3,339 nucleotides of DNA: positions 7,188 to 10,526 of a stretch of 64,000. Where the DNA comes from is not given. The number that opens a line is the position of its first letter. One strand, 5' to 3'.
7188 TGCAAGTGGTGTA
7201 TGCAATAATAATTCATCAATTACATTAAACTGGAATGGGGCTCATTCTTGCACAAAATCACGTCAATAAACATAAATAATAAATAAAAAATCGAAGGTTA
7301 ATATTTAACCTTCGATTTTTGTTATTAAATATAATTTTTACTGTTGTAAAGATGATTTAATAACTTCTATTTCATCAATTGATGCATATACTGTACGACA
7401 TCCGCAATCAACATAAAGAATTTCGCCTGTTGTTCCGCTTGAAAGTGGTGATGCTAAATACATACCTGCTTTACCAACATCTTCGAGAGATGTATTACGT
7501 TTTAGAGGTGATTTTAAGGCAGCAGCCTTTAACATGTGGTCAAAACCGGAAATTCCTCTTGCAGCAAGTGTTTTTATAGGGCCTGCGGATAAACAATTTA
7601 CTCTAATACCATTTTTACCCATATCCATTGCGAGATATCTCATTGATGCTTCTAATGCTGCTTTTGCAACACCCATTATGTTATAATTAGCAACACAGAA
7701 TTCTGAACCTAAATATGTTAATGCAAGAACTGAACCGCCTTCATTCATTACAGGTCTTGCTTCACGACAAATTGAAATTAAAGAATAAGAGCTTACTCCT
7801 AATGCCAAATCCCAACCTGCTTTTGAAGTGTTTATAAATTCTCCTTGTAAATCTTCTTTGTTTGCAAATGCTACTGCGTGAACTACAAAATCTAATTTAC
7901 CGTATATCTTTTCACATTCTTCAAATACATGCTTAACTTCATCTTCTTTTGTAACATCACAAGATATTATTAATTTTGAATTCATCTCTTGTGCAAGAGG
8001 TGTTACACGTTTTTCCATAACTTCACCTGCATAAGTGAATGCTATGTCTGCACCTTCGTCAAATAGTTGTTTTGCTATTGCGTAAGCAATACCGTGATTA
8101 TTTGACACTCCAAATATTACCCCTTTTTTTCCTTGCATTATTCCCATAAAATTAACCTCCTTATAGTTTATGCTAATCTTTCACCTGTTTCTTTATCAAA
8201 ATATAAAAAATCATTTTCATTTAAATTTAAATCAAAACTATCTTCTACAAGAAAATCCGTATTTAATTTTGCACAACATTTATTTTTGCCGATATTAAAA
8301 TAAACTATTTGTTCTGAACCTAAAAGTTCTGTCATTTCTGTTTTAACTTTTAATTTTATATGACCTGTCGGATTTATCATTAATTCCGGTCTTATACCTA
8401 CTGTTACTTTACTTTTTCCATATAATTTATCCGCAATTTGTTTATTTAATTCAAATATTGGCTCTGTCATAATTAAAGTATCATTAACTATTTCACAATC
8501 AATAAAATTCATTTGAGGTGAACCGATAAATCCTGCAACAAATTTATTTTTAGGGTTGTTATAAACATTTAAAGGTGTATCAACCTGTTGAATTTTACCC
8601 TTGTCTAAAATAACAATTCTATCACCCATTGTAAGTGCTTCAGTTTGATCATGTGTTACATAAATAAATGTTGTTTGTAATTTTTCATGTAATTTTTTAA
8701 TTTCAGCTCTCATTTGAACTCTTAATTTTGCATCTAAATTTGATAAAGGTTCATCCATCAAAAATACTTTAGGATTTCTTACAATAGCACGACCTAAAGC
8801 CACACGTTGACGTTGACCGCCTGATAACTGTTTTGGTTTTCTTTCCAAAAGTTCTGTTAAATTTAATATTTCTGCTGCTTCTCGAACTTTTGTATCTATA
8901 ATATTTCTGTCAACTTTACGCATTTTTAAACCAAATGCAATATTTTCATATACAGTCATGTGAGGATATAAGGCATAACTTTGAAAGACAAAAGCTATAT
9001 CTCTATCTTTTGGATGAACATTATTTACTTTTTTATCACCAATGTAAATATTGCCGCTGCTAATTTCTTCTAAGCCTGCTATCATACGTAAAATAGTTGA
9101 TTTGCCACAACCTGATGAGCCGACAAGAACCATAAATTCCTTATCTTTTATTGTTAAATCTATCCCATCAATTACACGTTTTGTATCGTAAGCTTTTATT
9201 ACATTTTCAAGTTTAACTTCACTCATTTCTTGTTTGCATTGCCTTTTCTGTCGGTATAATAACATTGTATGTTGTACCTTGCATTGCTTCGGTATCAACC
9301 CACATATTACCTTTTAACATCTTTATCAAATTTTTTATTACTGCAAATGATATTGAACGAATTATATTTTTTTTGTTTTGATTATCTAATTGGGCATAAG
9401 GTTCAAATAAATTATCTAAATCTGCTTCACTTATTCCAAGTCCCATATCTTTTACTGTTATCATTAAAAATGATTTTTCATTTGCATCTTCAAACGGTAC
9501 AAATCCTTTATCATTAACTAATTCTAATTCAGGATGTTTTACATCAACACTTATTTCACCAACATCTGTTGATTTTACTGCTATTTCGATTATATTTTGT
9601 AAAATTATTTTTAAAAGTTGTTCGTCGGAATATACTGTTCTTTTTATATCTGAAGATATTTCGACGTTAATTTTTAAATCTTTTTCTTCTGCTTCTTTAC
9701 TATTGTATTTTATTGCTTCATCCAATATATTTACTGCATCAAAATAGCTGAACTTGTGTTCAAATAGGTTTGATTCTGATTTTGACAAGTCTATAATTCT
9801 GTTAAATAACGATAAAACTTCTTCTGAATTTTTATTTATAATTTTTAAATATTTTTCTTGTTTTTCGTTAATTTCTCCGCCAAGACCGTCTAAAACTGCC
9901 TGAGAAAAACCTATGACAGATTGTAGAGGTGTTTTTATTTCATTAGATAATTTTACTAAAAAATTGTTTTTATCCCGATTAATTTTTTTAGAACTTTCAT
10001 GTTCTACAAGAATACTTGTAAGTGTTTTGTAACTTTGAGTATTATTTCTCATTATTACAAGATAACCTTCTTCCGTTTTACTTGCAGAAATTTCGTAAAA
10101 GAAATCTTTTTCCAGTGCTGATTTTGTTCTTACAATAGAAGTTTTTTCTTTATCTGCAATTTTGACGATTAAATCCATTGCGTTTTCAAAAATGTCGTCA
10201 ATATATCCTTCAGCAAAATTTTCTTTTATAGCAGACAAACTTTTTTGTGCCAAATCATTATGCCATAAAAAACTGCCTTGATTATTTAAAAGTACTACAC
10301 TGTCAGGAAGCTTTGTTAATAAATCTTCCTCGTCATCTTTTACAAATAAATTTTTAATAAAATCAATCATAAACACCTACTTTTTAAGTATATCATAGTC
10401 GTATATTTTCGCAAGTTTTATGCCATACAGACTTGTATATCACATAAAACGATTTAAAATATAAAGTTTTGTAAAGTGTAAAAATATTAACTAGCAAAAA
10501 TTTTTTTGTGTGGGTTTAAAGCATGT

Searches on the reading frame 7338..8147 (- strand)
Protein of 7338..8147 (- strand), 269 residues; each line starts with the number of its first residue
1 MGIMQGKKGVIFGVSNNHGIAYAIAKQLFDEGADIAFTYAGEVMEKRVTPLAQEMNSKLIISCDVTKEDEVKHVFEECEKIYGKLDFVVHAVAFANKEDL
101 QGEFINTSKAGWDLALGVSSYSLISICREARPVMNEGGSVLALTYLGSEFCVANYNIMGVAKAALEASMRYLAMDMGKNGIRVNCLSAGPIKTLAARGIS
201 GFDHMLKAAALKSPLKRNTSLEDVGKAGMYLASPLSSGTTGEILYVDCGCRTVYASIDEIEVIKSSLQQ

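Call 47: search_protein_families(library=pfam, proteins=[window:7338-8147:-], max_evalue=0.0001)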
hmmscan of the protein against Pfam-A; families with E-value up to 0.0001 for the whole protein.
window:7338-8147:- (269 aa): 2 families
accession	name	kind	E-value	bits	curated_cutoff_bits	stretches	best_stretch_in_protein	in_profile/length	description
PF13561.12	adh_short_C2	-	2.4e-85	286.3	27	1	13-250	1-235/236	Enoyl-(Acyl carrier protein) reductase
PF00106.31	adh_short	-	1.5e-22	80.5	26.6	1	17-196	9-187/195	short chain dehydrogenase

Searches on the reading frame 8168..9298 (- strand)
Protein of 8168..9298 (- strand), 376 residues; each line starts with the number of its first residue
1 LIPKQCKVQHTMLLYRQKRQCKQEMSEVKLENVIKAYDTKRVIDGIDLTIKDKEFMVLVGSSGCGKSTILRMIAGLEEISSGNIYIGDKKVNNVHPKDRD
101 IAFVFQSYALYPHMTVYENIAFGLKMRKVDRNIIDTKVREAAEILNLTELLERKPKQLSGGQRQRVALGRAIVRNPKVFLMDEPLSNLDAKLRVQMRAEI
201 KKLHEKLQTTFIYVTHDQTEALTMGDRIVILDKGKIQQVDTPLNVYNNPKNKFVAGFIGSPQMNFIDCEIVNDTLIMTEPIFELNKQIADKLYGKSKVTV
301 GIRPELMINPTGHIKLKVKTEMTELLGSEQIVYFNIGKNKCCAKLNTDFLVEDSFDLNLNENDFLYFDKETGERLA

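Call 47: search_protein_families(library=pfam, proteins=[window:8168-9298:-], max_evalue=0.0001)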
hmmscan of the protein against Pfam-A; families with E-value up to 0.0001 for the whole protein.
window:8168-9298:- (376 aa): 5 families
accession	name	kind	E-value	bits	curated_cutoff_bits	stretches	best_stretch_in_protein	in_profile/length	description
PF00005.33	ABC_tran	-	2.8e-33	115.8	25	1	44-185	2-136/137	ABC transporter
PF17912.7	OB_MalK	-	5.5e-11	43.6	27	1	259-305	1-51/53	MalK OB fold domain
PF02463.25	SMC_N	-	9.5e-08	32.2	40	1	52-221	23-204/220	RecF/RecN/SMC N terminal domain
PF13304.12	AAA_21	-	8.5e-06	26.5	27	0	55-98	1-56/304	AAA domain, putative AbiEii toxin, Type IV TA system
PF03193.22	RsgA_GTPase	-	1.2e-05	25.6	30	1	18-84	72-137/174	RsgA GTPase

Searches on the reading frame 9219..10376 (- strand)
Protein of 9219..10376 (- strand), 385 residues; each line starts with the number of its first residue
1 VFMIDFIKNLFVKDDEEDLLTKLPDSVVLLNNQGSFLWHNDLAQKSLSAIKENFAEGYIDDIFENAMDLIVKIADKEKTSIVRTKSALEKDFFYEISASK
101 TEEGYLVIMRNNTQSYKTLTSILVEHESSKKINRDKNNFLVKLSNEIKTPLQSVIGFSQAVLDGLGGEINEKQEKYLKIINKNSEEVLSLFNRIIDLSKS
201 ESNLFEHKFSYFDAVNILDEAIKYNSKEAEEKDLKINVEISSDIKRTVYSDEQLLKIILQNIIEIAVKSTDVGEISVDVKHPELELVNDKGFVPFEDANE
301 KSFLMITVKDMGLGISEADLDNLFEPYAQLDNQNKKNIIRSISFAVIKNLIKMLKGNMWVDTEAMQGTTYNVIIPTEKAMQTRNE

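Call 47: search_protein_families(library=pfam, proteins=[window:9219-10376:-], max_evalue=0.0001)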
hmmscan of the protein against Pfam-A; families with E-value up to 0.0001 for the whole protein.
window:9219-10376:- (385 aa): 2 families
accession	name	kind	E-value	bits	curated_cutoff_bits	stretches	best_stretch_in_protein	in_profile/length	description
PF02518.31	HATPase_c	-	7.1e-14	52.6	26.4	1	251-377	2-110/111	Histidine kinase-, DNA gyrase B-, and HSP90-like ATPase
PF00512.31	HisKA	-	9.3e-12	45.3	26.9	1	136-202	2-65/66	His Kinase A (phospho-acceptor) domain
